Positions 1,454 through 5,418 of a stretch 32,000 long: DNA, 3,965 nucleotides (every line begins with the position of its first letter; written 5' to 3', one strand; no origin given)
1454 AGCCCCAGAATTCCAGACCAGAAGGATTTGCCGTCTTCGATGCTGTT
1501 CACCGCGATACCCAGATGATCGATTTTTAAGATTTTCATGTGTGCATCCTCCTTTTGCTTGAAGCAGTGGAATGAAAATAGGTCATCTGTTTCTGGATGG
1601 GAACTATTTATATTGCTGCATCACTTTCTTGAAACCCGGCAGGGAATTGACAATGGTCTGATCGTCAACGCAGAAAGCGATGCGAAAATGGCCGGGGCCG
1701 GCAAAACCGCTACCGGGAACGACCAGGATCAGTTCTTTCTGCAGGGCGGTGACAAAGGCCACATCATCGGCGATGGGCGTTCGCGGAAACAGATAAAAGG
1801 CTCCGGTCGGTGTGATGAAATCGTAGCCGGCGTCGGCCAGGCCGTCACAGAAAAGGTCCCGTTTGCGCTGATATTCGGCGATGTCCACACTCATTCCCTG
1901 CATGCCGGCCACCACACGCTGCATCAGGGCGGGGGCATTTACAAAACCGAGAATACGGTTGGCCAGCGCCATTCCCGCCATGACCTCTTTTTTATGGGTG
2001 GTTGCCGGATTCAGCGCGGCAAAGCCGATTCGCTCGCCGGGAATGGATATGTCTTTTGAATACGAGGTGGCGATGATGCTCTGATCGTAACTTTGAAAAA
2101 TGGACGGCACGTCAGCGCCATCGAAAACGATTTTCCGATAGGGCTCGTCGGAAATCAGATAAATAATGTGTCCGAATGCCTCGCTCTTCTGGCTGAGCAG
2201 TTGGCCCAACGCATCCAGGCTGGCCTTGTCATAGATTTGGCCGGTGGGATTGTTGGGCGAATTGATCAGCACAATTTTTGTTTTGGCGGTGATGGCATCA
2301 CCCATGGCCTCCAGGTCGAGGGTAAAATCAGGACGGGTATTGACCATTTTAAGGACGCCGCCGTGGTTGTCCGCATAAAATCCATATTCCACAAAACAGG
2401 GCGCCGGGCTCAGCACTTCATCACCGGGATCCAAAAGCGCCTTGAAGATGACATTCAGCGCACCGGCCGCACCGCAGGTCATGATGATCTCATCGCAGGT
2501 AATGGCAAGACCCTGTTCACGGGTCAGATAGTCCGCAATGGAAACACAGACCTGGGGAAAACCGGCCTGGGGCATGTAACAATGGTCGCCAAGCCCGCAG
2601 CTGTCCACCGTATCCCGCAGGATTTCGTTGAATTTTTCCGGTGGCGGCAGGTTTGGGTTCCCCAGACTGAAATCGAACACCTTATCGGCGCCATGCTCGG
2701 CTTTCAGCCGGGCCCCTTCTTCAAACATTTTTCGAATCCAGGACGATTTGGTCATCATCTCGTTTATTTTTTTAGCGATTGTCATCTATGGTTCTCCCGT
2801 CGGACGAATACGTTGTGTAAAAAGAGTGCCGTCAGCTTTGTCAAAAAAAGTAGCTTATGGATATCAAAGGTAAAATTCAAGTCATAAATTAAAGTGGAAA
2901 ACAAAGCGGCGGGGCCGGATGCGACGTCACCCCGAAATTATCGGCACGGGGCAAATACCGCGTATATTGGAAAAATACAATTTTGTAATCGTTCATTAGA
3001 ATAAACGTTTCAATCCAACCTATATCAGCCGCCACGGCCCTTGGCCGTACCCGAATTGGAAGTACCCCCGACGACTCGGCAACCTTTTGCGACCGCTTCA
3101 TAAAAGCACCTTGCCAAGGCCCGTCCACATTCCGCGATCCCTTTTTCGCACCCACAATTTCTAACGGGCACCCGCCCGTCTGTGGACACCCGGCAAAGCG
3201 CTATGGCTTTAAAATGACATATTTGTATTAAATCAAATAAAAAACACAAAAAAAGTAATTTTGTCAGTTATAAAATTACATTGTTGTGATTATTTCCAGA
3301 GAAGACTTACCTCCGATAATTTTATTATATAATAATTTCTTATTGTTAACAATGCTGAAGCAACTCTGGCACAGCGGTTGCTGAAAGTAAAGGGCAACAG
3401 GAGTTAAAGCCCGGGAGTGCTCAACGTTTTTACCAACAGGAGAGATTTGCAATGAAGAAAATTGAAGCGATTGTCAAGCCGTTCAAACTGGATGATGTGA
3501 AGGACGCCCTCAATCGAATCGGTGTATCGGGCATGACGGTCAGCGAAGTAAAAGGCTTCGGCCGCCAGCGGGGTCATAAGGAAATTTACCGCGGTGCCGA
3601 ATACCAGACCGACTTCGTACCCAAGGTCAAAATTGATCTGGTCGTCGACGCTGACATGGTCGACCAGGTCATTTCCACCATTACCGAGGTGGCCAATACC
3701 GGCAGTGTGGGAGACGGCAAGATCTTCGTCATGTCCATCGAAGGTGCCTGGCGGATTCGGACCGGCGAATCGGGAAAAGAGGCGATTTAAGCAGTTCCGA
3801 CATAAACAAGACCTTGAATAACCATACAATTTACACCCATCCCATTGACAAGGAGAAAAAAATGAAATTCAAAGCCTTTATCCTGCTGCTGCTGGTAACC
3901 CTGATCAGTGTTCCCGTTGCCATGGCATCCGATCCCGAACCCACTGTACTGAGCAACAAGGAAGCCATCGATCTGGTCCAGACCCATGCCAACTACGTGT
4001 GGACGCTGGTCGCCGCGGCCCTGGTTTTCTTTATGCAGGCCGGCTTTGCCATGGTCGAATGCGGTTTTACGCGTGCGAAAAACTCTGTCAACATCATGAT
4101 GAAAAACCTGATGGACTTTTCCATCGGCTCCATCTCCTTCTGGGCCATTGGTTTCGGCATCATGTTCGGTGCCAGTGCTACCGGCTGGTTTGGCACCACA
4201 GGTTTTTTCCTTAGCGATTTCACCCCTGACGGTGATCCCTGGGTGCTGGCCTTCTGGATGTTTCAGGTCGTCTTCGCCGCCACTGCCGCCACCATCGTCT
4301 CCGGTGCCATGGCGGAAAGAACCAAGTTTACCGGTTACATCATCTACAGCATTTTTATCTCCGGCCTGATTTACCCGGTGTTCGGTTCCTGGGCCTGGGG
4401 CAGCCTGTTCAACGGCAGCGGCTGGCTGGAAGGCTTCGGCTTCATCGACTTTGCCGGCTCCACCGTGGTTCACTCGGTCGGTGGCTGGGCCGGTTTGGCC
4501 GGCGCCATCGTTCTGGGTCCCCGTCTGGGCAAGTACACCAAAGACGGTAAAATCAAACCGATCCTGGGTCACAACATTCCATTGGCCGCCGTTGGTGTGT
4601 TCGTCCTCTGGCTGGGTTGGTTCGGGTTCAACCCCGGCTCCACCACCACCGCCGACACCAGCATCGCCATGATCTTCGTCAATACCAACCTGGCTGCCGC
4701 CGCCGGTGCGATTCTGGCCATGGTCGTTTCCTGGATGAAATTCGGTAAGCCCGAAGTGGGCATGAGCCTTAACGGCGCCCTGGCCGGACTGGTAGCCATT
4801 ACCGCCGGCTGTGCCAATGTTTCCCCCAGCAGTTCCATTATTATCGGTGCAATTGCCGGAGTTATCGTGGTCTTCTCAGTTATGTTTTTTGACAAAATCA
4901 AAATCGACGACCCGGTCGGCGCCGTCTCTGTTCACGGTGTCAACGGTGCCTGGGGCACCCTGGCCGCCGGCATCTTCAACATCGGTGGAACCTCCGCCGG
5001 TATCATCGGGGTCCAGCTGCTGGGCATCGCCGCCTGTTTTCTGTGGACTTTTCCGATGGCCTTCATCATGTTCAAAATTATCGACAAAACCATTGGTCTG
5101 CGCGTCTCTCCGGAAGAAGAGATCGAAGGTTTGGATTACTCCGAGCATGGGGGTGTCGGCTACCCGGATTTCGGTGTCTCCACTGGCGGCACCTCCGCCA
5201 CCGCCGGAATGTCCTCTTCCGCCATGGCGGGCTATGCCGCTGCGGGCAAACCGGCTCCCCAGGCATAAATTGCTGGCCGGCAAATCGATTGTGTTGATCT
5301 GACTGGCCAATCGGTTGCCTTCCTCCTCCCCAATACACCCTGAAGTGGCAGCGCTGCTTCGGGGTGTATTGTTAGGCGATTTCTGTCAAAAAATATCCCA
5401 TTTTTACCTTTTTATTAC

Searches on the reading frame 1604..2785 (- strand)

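Call 18: search_protein_families(library=pfam, proteins=[window:1604-2785:-])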
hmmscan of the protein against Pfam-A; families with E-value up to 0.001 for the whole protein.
window:1604-2785:- (393 aa): 3 families
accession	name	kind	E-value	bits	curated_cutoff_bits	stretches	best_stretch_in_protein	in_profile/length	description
PF00155.27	Aminotran_1_2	-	1.7e-47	162.8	19.7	1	37-378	4-354/361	Aminotransferase class I and II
PF01053.26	Cys_Met_Meta_PP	-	2.5e-05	23.5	27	1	100-188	71-157/381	Cys/Met metabolism PLP-dependent enzyme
PF00266.25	Aminotran_5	-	9.4e-05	22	21.5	1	98-190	62-161/371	Aminotransferase class-V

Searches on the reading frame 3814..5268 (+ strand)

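Call 18: search_protein_families(library=pfam, proteins=[window:3814-5268:+])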
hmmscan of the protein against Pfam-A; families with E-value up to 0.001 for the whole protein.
window:3814-5268:+ (484 aa): 1 family
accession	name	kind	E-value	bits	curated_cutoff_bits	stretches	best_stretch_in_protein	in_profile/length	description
PF00909.26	Ammonium_transp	-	2.7e-126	421.9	23.2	1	62-450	1-399/399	Ammonium Transporter Family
